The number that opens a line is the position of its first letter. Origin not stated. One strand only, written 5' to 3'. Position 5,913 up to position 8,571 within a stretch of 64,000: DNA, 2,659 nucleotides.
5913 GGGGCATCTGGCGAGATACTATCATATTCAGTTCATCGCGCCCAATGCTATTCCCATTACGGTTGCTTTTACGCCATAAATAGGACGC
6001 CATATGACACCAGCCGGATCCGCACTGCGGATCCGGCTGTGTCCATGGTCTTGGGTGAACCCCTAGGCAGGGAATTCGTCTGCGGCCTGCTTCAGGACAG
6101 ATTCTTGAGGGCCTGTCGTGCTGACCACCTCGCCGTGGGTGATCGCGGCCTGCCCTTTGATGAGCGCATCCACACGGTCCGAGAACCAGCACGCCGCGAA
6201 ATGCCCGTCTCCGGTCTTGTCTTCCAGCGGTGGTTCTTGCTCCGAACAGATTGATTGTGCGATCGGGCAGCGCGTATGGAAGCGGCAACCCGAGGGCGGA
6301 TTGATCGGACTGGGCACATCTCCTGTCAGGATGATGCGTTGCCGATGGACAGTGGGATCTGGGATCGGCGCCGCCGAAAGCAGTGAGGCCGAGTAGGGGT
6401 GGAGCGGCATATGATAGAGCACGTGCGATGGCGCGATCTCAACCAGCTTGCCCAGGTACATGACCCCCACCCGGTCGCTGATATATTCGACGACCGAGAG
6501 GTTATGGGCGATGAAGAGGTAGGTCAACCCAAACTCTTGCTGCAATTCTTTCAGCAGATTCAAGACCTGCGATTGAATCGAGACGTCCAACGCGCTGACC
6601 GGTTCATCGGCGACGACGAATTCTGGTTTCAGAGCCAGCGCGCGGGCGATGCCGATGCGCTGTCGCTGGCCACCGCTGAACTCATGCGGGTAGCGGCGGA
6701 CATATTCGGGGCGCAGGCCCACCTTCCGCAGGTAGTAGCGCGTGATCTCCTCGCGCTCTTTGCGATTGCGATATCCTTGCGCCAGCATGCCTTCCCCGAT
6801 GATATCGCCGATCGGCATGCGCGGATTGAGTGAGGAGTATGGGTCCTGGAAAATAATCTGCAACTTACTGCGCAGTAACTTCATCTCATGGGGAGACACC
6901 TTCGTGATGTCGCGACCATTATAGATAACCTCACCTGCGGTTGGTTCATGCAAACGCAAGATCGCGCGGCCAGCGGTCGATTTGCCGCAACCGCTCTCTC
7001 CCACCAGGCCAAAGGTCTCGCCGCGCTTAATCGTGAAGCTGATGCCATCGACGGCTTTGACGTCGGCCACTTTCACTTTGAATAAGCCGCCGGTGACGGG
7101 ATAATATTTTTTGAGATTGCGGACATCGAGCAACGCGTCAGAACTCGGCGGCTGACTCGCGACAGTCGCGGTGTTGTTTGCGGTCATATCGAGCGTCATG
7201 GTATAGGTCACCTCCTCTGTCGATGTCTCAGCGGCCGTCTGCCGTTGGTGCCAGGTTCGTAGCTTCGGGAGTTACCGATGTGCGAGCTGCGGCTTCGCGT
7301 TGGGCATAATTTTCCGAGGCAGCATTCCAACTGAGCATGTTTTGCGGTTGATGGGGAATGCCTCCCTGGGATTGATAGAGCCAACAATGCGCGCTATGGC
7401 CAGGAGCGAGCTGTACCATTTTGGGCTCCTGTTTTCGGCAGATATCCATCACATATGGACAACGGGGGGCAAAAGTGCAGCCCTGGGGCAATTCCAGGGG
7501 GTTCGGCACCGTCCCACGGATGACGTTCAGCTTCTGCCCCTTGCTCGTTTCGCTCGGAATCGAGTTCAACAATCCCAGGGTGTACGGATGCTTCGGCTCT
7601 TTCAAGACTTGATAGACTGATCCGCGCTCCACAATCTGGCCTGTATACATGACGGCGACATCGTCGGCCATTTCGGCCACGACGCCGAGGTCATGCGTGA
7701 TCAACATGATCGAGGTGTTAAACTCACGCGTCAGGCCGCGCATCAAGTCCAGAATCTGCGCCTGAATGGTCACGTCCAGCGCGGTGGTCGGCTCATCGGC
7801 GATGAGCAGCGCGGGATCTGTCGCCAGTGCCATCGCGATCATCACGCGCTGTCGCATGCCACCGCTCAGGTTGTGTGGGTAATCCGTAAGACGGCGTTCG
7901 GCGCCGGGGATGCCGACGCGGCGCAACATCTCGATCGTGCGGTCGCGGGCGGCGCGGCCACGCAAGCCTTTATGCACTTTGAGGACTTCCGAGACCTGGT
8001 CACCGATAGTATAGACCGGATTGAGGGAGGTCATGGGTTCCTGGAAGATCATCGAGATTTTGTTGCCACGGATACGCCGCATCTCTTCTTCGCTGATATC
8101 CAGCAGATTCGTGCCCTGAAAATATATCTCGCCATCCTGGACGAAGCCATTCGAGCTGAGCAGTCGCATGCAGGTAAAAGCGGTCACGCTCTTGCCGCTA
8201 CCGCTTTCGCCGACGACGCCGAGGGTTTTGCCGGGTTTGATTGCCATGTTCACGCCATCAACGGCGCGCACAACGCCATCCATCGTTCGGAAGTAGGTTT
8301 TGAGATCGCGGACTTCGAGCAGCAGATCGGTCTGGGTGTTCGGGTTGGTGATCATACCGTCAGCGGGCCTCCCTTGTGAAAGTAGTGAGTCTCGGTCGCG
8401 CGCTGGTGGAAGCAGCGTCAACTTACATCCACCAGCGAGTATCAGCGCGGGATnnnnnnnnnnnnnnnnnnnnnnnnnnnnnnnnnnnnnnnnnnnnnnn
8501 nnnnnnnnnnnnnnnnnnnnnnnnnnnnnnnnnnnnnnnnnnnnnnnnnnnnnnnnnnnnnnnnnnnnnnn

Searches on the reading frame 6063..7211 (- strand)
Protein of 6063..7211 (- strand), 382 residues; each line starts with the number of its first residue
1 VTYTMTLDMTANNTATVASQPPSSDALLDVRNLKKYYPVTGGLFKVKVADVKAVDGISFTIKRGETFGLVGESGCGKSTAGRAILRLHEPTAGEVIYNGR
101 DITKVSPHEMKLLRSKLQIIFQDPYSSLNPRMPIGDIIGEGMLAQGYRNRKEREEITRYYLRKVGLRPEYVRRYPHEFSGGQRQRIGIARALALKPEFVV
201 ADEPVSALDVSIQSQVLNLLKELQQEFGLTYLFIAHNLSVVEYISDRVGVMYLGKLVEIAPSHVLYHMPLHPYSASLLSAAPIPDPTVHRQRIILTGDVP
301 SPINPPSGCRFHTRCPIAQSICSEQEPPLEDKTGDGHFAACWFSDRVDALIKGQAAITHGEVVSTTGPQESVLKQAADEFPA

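Call 6: search_protein_families(library=pfam, proteins=[window:6063-7211:-], max_evalue=0.001)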
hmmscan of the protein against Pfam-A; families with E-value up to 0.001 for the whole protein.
window:6063-7211:- (382 aa): 4 families
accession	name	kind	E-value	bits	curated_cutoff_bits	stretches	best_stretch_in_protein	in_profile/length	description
PF00005.33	ABC_tran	-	1.3e-31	110.5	25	1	55-205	2-136/137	ABC transporter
PF08352.17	oligo_HPY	-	1.5e-15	57.8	27.1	1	257-322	1-65/65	Oligopeptide/dipeptide transporter, C-terminal region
PF13304.12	AAA_21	-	0.00011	22.8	27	0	173-225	233-288/304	AAA domain, putative AbiEii toxin, Type IV TA system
PF02463.25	SMC_N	-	0.00037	20.4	40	0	48-251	7-212/220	RecF/RecN/SMC N terminal domain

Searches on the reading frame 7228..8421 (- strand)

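Call 6: search_protein_families(library=pfam, proteins=[window:7228-8421:-], max_evalue=0.001)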
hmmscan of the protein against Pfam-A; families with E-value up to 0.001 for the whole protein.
window:7228-8421:- (397 aa): 4 families
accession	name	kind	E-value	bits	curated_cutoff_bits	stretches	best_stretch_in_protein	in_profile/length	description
PF00005.33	ABC_tran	-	2.8e-29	102.9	25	1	55-213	2-137/137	ABC transporter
PF08352.17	oligo_HPY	-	2.1e-21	76.5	27.1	1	264-328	1-65/65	Oligopeptide/dipeptide transporter, C-terminal region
PF13304.12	AAA_21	-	2.5e-05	24.9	27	1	177-248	230-303/304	AAA domain, putative AbiEii toxin, Type IV TA system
PF02463.25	SMC_N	-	0.00075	19.4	40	0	69-259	29-213/220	RecF/RecN/SMC N terminal domain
